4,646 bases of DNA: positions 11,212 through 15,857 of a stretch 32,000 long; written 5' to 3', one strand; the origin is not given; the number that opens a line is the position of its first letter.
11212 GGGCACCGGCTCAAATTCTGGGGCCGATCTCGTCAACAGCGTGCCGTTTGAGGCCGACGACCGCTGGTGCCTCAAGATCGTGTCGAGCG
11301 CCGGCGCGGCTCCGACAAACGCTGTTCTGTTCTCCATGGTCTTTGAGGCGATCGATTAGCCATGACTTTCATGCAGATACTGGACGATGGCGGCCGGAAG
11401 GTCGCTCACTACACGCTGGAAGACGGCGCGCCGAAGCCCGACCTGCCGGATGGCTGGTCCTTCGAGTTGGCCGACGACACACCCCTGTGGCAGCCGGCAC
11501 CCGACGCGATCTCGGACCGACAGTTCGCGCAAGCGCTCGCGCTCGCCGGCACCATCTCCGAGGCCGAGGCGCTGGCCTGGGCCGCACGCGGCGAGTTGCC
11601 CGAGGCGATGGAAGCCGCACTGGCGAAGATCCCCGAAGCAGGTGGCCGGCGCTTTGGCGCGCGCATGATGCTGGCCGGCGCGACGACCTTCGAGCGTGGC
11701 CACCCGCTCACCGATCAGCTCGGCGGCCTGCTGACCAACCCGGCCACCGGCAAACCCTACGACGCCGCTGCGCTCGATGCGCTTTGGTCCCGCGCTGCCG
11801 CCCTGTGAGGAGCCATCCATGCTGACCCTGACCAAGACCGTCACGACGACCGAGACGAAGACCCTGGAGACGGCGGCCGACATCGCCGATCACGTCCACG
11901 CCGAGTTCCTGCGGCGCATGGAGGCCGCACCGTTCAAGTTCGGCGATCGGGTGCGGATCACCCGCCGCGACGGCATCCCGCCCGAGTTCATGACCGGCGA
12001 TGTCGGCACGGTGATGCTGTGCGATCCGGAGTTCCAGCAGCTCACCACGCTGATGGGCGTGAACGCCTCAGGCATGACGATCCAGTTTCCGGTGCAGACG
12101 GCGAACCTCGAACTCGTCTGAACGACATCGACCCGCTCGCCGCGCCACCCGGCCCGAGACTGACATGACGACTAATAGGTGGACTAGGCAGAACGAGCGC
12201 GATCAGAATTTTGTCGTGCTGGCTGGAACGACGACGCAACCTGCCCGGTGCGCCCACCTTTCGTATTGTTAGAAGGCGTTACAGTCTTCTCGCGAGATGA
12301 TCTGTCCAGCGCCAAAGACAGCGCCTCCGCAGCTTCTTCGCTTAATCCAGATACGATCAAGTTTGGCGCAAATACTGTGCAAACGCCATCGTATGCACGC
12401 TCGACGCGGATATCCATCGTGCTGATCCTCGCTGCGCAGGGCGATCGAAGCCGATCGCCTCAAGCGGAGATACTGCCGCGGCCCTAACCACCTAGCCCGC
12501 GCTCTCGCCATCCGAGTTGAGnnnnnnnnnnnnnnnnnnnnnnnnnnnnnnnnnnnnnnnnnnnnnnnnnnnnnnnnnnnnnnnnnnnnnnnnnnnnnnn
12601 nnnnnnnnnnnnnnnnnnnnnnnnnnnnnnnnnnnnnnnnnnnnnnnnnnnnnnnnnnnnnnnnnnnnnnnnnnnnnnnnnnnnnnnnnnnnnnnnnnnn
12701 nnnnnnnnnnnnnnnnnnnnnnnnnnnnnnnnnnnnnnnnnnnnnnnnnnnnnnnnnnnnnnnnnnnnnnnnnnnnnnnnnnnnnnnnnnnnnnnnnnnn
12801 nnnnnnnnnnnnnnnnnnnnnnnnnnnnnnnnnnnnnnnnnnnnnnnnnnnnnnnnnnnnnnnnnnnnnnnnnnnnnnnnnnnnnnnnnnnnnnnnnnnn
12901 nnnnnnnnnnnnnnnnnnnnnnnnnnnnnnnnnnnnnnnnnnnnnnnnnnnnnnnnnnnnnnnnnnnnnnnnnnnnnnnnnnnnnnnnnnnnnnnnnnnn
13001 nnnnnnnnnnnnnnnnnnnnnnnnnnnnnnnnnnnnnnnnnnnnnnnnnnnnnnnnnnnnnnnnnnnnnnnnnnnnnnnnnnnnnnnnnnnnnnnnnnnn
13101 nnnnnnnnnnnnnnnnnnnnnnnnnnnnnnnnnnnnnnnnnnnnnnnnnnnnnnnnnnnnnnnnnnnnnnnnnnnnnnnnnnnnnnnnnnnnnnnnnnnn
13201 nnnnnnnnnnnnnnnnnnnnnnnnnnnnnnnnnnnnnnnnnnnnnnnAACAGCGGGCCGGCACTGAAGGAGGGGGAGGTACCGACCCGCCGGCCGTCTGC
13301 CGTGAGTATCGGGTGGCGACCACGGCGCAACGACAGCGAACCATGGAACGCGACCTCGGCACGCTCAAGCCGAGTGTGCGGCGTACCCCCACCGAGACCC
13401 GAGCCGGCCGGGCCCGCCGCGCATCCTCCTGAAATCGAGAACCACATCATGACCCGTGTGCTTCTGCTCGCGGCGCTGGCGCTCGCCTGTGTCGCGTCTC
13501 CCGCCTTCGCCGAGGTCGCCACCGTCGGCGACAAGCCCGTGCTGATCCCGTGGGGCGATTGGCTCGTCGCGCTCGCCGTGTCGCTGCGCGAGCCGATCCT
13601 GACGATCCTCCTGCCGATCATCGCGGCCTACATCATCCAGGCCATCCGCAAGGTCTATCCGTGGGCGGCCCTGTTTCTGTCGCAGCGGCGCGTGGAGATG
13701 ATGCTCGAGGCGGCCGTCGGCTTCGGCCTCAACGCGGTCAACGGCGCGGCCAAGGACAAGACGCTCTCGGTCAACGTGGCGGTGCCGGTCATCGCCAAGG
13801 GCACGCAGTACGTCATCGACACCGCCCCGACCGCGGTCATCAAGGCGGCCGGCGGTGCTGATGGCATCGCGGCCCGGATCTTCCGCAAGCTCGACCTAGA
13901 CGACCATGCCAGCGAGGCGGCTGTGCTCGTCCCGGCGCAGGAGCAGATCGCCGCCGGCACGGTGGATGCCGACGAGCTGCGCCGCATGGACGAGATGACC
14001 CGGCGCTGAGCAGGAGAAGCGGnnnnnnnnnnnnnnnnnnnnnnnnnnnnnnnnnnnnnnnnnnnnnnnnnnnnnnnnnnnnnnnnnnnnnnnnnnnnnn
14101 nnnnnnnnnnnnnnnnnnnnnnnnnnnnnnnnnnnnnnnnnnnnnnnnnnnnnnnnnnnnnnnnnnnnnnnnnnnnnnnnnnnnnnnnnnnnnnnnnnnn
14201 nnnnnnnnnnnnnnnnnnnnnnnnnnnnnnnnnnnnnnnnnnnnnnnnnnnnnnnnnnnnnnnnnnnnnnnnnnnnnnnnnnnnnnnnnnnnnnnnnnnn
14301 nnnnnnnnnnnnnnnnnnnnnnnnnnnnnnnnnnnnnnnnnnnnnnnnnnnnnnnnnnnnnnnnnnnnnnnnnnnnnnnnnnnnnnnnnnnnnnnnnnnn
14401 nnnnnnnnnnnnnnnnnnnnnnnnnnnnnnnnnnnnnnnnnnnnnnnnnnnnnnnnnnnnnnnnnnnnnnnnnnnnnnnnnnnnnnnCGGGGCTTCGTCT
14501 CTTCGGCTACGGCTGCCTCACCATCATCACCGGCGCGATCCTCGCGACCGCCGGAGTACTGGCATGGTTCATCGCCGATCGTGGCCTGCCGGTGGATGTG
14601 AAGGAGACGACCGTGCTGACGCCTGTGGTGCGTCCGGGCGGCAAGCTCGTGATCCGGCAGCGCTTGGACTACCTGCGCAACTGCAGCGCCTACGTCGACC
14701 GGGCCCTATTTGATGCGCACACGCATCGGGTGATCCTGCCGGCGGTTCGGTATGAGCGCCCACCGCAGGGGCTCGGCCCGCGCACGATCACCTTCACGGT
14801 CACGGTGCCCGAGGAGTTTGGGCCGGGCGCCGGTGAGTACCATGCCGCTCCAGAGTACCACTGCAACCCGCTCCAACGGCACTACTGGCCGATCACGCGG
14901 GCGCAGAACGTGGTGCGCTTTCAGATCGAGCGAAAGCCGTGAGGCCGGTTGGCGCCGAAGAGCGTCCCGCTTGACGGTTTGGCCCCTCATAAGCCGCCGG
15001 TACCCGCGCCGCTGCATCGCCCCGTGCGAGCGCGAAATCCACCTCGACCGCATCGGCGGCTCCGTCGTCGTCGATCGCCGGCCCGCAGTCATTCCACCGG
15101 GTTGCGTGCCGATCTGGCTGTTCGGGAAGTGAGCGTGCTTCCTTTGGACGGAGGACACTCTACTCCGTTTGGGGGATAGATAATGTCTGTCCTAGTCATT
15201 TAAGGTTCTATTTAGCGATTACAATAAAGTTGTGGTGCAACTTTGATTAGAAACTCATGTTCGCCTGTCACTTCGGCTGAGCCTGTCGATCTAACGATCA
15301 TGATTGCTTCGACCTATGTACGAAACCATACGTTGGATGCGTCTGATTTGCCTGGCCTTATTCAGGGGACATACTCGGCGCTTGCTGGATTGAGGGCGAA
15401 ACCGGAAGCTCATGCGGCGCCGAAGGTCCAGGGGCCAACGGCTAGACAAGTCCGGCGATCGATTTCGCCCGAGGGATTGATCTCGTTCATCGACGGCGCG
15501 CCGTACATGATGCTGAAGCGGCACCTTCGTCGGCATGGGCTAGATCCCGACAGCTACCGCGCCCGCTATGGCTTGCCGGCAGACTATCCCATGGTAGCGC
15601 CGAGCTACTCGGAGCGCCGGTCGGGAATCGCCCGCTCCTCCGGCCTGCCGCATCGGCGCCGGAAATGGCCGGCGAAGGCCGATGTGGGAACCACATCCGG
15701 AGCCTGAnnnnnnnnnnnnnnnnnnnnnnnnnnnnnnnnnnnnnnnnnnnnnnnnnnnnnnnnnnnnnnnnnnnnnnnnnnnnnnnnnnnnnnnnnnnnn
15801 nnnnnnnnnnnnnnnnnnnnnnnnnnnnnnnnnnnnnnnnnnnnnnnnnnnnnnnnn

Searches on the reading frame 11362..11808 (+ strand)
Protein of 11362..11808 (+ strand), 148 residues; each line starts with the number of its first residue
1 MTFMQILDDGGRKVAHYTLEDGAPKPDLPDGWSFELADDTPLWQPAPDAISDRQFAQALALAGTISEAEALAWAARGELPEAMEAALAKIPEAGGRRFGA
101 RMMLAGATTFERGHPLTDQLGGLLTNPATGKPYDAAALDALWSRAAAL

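Call 23: search_protein_families(library=phrogs, max_evalue=0.001, proteins=[window:11362-11808:+])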
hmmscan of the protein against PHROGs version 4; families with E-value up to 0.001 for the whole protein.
window:11362-11808:+ (148 aa): 1 family
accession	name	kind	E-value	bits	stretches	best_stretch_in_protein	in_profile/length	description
phrog_6034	-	unknown function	1.3e-07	32.6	1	45-148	83-164/164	-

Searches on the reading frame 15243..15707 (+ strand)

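Call 24: search_protein_families(library=phrogs, max_evalue=0.01, proteins=[window:15243-15707:+])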
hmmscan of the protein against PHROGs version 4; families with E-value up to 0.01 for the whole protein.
window:15243-15707:+ (154 aa): 0 families

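Call 60: search_protein_families(library=pfam, max_evalue=0.001, proteins=[window:15243-15707:+])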
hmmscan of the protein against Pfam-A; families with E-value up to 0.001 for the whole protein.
window:15243-15707:+ (154 aa): 1 family
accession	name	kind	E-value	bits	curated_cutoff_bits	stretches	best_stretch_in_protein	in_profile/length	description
PF05443.17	ROS_MUCR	-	6e-34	117.2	25.4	1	15-135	3-122/123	ROS/MUCR transcriptional regulator protein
